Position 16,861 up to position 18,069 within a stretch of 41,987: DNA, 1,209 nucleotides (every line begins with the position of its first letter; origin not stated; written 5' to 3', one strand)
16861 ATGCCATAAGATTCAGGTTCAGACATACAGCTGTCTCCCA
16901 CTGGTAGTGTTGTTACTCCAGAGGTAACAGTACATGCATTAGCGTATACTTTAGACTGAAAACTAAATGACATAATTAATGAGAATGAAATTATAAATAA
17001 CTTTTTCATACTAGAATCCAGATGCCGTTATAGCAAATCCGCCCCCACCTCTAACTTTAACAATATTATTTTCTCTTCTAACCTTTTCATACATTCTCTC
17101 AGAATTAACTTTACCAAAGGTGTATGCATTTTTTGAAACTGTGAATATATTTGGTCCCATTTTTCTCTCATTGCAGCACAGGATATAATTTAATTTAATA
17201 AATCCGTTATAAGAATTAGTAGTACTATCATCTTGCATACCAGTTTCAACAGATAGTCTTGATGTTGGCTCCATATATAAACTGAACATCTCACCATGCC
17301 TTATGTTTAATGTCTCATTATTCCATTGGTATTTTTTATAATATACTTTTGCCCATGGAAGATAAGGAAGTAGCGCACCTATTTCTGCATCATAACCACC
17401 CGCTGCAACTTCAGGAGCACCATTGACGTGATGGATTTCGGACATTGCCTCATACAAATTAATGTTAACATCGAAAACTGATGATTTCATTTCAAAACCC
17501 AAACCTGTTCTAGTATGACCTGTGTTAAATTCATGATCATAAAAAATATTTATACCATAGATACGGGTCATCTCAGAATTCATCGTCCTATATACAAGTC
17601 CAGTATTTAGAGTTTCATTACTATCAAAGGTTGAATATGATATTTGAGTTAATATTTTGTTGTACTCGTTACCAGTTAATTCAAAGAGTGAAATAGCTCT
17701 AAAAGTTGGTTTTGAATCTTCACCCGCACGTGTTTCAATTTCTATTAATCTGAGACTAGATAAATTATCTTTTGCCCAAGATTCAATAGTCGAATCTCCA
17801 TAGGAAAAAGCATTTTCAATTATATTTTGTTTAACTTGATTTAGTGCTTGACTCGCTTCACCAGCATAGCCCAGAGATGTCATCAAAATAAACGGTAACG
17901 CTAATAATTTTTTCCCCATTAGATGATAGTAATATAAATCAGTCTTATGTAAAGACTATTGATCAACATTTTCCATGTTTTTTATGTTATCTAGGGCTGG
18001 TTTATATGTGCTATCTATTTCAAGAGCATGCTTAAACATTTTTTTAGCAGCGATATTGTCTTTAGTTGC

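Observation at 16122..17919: Passenger-less inverse-autotransporter barrel followed 1 nt later by a separately exported Cys-rich protein (possible split type Ve system)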

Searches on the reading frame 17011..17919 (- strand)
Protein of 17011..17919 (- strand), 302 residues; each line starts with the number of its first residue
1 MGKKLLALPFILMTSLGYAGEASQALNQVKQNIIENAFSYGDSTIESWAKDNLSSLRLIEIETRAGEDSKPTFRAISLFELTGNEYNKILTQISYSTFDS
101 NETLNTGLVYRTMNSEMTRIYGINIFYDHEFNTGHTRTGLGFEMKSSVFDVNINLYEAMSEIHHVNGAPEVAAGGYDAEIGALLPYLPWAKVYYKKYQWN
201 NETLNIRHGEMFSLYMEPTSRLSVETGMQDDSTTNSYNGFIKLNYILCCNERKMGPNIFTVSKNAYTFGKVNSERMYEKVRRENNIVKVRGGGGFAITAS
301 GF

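Call 3: search_protein_families(library=pfam, proteins=[window:17011-17919:-], max_evalue=1)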
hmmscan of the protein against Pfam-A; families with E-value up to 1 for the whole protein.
window:17011-17919:- (302 aa): 1 family
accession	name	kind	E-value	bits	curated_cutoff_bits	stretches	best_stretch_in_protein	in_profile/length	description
PF11924.14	IAT_beta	-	4.8e-27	95.7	22.3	1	30-284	19-279/279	Inverse autotransporter, beta-domain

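Call 4: search_protein_families(library=ncbifam, proteins=[window:17011-17919:-], max_evalue=1)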
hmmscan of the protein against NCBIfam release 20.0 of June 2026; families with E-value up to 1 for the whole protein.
window:17011-17919:- (302 aa): 9 families
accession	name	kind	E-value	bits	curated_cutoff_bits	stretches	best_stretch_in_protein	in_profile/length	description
NF040981.1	Ve_YrIlm_NTERM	equivalog_domain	1.4e-09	37.1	750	1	25-202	130-311/477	YrIlm family inverse autotransporter adhesin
NF040980.1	Ve_Inv_Crono_N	equivalog_domain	2.2e-09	36.8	710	1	23-204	67-250/350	inverse autotransporter invasin Inv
NF033423.1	inverse_SinH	equivalog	7.7e-08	31.1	999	1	81-200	134-256/730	intimin-like inverse autotransporter SinH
NF040979.1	Ve_Ilp_Nterm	equivalog_domain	4.2e-07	28.8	1125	1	79-204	228-356/550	inverse autotransporter adhesin Ilp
NF007556.1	PRK10177.1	equivalog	1.8e-06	26.8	508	1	88-189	140-240/454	YchO/YchP family invasin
NF033639.1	intimin_alpha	exception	3.3e-06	25.2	2050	1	89-203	242-359/940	intimin type alpha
NF033627.3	intimin_all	equivalog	5.8e-06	24.4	1400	1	90-203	243-359/939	intimin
NF040978.1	Ve_IatC_Nterm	equivalog_domain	4.6e-05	21.2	2400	1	87-177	220-312/1065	inverse autotransporter adhesin IatC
NF058509.1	rod_cap_CpcD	equivalog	0.21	11.5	80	0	78-120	21-62/77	rod-capping linker protein CpcD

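Call 6: find_homologous_proteins(query=window:17011-17919:-)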
Query window:17011-17919:- (302 aa): 237 proteins with E <= 0.001 among 1043 candidates; the best 120 are listed.
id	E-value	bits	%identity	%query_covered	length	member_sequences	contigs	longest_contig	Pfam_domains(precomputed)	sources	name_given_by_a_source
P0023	1.7e-199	679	100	100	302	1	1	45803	PF11924.15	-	-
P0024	5.7e-194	661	96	100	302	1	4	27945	PF11924.15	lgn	-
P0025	7.5e-193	657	95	100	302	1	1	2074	PF11924.15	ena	-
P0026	8.9e-192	654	94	100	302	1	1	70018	PF11924.15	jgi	jgi:adhesin/invasin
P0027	1.1e-191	654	94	100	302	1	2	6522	PF11924.15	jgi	jgi:hypothetical protein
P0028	4.0e-190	649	94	100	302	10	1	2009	PF11924.15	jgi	jgi:adhesin/invasin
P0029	5.9e-190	648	93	100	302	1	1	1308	PF11924.15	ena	-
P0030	5.1e-189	645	93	100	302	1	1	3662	PF11924.15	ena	-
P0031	9.0e-189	644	93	100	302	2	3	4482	PF11924.15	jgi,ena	jgi:adhesin/invasin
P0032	3.7e-187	639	92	100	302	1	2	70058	PF11924.15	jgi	jgi:adhesin/invasin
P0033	5.4e-187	638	91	100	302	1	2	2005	PF11924.15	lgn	-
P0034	2.1e-186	636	91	100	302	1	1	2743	PF11924.15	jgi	jgi:adhesin/invasin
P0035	2.6e-186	636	91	100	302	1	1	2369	PF11924.15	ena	-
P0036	3.1e-186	636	92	100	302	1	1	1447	PF11924.15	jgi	jgi:adhesin/invasin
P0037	4.7e-186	635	91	100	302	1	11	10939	PF11924.15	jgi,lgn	jgi:adhesin/invasin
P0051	2.9e-173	593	85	100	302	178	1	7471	PF11924.15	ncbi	-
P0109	2.2e-152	525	76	98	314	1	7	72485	PF11924.15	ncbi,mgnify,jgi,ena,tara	mgnify:CR=1 FL=1|tara:strand:- start:10055 stop:10999 length:945 start_codon:yes stop_codon:yes gene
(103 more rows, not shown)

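Call 8: find_encoding_contigs(protein=P0109, flank=6000, max_places=4)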
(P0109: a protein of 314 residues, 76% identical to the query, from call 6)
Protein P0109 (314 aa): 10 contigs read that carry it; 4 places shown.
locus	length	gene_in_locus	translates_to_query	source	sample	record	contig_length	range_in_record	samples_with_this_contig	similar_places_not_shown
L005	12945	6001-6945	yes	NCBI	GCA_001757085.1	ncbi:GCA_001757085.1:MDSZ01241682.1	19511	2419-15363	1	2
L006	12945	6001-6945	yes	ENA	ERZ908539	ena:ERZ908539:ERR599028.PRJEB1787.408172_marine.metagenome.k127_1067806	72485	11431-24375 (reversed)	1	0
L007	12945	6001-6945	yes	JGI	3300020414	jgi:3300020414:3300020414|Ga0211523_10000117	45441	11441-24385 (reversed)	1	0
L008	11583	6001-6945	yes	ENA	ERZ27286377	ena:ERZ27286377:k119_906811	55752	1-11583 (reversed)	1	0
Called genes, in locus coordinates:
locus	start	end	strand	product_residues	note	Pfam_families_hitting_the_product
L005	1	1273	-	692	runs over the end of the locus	PF04879:Molybdop_Fe4S4, PF00384:Molybdopterin, PF01568:Molydop_binding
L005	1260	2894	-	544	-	PF14691:Fer4_20, PF00070:Pyr_redox (weak), PF01266:DAO (weak), PF07992:Pyr_redox_2, PF12831:FAD_oxidored (weak), PF13450:NAD_binding_8, PF00037:Fer4, PF12837:Fer4_6 (weak), +7 more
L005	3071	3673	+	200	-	PF07040:DUF1326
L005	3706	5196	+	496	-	PF25063:ARM_TT21_C (faint), PF07719:TPR_2 (faint), PF12895:ANAPC3 (faint), PF14559:TPR_19 (faint), PF21033:RMD1-3 (faint), PF00515:TPR_1 (weak), PF13424:TPR_12 (weak), PF13414:TPR_11 (weak), +5 more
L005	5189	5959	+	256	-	-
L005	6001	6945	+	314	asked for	PF11924:IAT_beta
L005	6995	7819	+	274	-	-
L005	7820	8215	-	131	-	PF03203:MerC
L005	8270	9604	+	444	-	PF01979:Amidohydro_1, PF12890:DHOase, PF07969:Amidohydro_3 (weak)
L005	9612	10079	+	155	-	PF00383:dCMP_cyt_deam_1, PF14437:MafB19-deam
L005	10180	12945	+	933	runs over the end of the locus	PF00311:PEPcase, PF14010:PEPcase_2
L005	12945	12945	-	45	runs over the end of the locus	-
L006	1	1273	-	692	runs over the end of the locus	PF04879:Molybdop_Fe4S4, PF00384:Molybdopterin, PF01568:Molydop_binding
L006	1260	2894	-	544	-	PF14691:Fer4_20, PF00070:Pyr_redox (weak), PF01266:DAO (weak), PF07992:Pyr_redox_2, PF12831:FAD_oxidored (weak), PF13450:NAD_binding_8, PF00037:Fer4, PF12837:Fer4_6 (weak), +7 more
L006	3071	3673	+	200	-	PF07040:DUF1326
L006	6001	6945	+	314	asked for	PF11924:IAT_beta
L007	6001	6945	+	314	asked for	PF11924:IAT_beta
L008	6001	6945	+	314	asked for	PF11924:IAT_beta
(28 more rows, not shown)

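Call 20: find_related_loci(query=window:17011-17919:-, collection=genome_contigs, flank=5000)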
Query window:17011-17919:- (302 aa) in genome_contigs; peptide patterns used: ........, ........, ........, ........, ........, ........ (x = any residue, [..] = any of these).
70 stretches matched a pattern; 9 encode a relative of the query (tblastn E <= 1e-3); 9 distinct loci.
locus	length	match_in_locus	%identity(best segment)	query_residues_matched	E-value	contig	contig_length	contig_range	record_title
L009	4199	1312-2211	76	3-302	3e-168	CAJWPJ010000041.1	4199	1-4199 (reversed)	MAG TPA_asm: uncultured Gammaproteobacteria bacterium isolate ERR599066_bin.47_MetaBAT_v2.12.1_MAG genome assembly, cont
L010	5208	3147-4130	71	8-302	6e-161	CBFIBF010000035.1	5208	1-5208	MAG: Gammaproteobacteria bacterium isolate Co_bin_463_strict genome assembly, contig: Co_bin_463_strict_c42, whole genom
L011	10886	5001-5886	74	8-302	8e-90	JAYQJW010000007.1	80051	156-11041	MAG: Gammaproteobacteria bacterium isolate SD4487_NP_maxbin_bins.tsv.155 contig_54275_pilon, whole genome shotgun sequen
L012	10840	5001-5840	47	8-301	3e-82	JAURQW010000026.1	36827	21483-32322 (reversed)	MAG: Gammaproteobacteria bacterium isolate SFB_South_Co_87 k141_4100865, whole genome shotgun sequence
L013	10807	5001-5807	34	42-301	6e-36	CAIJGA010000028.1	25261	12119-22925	MAG: uncultured Chlorobiaceae bacterium isolate F4_bin-342 genome assembly, contig: bin-342:28/34, whole genome shotgun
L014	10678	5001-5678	31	45-286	1e-34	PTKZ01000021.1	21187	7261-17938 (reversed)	MAG: Alphaproteobacteria bacterium MarineAlpha5_Bin5 CFH15_21, whole genome shotgun sequence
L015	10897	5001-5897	34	3-302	4e-32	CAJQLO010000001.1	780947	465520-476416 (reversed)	MAG: uncultured Gammaproteobacteria bacterium isolate 0.2_20180522_Bin_MAXBIN_096_1 genome assembly, contig: c_000000000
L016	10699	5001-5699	34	70-302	3e-30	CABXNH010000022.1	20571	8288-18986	MAG: uncultured gamma proteobacterium genome assembly, contig: AG-319-K19_NODE_22, whole genome shotgun sequence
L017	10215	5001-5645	34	90-300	3e-26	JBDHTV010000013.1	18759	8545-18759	MAG: Bdellovibrionales bacterium isolate AS-MESO-OLR.354 NODE_9295_length_18759_cov_19.245798, whole genome shotgun sequ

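Call 26: search_protein_families(library=pfam, proteins=[L013:5837-6715:+, L014:5720-6421:+, L015:5903-6889:+, L016:5718-6515:+, L017:5644-6357:+, L012:6056-6514:+, L013:4845-5816:+, L014:4782-5723:+, L015:4977-5900:+, L017:4599-5663:+], max_evalue=1)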
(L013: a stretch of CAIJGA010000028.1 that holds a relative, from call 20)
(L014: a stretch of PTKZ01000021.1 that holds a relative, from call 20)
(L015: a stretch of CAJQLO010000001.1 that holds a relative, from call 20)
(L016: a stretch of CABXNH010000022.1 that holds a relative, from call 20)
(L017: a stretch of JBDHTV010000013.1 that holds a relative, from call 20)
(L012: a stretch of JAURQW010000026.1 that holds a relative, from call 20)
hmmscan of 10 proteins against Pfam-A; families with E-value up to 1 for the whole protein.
L013:5837-6715:+ (292 aa): 0 families

L014:5720-6421:+ (233 aa): 0 families

L015:5903-6889:+ (328 aa): 2 families
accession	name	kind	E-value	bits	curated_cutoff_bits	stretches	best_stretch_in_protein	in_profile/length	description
PF10654.15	DUF2481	-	0.16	12.5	27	1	144-202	41-95/126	Protein of unknown function (DUF2481)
PF24169.1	Fn3-I_PB4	-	0.3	12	27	0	137-174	13-51/88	Straight fiber protein PB4 first Fn3-like domain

L016:5718-6515:+ (265 aa): 0 families

L017:5644-6357:+ (237 aa): 0 families

L012:6056-6514:+ (152 aa): 0 families

L013:4845-5816:+ (323 aa): 1 family
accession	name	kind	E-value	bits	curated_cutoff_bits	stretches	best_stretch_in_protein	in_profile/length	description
PF11924.14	IAT_beta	-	4.3e-36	125.3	22.3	1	37-304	19-279/279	Inverse autotransporter, beta-domain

L014:4782-5723:+ (313 aa): 1 family
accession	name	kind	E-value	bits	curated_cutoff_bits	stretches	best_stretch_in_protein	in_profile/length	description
PF11924.14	IAT_beta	-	4.3e-35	122.1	22.3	1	67-297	47-279/279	Inverse autotransporter, beta-domain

L015:4977-5900:+ (307 aa): 2 families
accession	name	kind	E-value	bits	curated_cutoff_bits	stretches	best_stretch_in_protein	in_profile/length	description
PF11924.14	IAT_beta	-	1.2e-39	137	22.3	1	27-291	16-279/279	Inverse autotransporter, beta-domain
PF21620.4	SlpA_C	-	0.0082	15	35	1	113-177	294-365/656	S-layer protein SlpA, beta-barrel domain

L017:4599-5663:+ (354 aa): 1 family
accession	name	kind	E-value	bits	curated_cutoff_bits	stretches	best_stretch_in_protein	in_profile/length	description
PF11924.14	IAT_beta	-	1.5e-28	100.6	22.3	1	59-285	14-238/279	Inverse autotransporter, beta-domain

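Call 37: search_solved_structures(query=window:17011-17919:-, max_evalue=1, show_alignments=2)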
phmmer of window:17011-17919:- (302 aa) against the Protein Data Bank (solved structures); distinct sequences matched with E-value up to 1: 2.
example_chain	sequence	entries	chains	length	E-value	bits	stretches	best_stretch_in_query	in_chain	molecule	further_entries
4e1t_A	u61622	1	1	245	1.1e-07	34.9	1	91-199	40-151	Invasin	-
4e1s_A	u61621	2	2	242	2.6e-06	30.5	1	91-204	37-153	Intimin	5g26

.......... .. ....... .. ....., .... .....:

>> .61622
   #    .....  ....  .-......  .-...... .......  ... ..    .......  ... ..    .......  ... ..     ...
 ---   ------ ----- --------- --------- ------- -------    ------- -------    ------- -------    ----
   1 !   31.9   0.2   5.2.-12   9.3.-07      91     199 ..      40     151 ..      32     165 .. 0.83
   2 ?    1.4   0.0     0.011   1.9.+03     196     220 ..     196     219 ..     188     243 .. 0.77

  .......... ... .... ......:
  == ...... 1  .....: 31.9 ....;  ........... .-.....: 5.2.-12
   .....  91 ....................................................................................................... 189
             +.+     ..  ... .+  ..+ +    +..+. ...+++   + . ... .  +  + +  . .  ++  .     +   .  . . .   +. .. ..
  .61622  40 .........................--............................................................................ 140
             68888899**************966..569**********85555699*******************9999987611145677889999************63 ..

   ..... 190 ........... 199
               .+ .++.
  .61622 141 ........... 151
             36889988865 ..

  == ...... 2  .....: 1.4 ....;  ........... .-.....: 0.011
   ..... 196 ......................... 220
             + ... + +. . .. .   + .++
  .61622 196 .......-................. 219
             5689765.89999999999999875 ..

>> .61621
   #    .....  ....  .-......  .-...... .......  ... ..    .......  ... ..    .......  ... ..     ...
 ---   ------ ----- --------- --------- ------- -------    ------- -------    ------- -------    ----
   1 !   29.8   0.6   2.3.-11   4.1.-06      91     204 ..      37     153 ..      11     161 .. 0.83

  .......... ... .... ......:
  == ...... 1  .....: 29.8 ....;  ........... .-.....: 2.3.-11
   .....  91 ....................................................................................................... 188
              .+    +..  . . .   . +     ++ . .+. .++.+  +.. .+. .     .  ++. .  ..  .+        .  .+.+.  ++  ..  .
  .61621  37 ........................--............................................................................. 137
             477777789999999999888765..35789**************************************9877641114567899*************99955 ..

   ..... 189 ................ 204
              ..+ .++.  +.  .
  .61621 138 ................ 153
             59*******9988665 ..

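Call 66: search_solved_structures(query=A4, max_evalue=0.01, show_alignments=2)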
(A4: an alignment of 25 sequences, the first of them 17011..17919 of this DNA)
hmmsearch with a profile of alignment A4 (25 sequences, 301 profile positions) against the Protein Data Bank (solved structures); distinct sequences matched with E-value up to 0.01: 2.
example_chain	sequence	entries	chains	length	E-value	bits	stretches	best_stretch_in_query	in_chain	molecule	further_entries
4e1t_A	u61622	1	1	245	3.1e-28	102.3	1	57-288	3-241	Invasin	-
4e1s_A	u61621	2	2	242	5.8e-25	91.6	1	60-288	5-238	Intimin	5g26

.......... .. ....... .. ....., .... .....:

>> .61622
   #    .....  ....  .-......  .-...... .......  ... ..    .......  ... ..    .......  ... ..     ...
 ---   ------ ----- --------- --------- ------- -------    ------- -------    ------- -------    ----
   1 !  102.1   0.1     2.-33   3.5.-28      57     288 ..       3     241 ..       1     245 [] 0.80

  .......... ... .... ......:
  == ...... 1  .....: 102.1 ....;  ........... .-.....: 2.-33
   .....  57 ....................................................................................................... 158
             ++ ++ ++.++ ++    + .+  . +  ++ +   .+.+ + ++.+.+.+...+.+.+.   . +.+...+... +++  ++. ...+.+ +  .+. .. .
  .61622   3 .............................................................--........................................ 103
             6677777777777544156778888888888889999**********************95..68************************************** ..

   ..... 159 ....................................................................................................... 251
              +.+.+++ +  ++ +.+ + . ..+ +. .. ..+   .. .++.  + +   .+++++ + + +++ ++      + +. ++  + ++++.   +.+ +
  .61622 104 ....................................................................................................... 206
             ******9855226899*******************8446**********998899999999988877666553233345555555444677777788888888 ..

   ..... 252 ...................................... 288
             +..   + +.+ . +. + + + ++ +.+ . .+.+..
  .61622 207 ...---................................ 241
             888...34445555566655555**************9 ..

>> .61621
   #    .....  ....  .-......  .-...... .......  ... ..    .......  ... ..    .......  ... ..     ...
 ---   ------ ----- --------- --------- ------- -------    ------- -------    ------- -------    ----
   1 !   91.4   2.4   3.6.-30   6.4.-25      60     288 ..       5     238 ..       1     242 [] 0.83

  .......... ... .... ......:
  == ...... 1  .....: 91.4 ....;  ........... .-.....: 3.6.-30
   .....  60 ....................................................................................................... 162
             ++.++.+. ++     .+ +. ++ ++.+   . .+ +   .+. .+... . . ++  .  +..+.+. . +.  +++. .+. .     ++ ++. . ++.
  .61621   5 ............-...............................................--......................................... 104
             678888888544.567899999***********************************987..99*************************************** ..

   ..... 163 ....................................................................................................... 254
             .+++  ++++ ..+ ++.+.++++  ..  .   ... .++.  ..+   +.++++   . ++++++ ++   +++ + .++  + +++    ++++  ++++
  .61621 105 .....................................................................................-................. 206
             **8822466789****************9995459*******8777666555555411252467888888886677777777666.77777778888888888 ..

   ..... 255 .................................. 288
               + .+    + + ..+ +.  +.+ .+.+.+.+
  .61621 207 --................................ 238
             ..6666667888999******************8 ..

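Call 97: list_cluster_members(proteins=[P0051, P0109, P0143, P0229, P0264])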
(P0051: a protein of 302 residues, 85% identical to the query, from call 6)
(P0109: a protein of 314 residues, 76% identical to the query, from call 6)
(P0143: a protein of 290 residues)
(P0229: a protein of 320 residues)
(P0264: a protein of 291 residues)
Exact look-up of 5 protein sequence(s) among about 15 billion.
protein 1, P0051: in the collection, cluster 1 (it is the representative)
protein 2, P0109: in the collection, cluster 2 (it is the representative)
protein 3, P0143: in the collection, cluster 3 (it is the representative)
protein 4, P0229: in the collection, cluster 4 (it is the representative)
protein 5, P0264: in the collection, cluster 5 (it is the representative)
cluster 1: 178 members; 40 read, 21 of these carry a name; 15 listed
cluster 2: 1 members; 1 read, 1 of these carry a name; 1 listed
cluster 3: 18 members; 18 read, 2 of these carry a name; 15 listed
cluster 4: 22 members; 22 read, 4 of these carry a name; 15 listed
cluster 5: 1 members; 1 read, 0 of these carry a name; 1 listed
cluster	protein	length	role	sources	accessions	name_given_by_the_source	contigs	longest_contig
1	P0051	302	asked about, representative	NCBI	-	-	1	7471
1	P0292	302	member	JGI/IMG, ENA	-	adhesin/invasin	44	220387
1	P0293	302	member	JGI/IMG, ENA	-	adhesin/invasin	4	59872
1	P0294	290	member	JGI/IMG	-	adhesin/invasin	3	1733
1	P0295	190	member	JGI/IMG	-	hypothetical protein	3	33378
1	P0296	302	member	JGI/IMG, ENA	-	adhesin/invasin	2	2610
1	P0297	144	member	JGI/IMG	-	hypothetical protein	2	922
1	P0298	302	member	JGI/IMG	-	hypothetical protein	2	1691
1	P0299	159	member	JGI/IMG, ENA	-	hypothetical protein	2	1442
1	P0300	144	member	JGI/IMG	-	hypothetical protein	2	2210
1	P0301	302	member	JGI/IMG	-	adhesin/invasin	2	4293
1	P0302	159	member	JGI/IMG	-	hypothetical protein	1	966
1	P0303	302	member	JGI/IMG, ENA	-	adhesin/invasin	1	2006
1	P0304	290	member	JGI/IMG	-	adhesin/invasin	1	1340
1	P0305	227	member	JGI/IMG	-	adhesin/invasin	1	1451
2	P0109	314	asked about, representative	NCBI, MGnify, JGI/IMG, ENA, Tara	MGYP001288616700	CR=1 FL=1 | strand:- start:10055 stop:10999 length:945 start_codon:yes stop_codon:yes ...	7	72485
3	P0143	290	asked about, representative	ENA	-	-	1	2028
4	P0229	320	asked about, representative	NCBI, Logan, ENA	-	-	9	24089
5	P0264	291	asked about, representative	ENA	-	-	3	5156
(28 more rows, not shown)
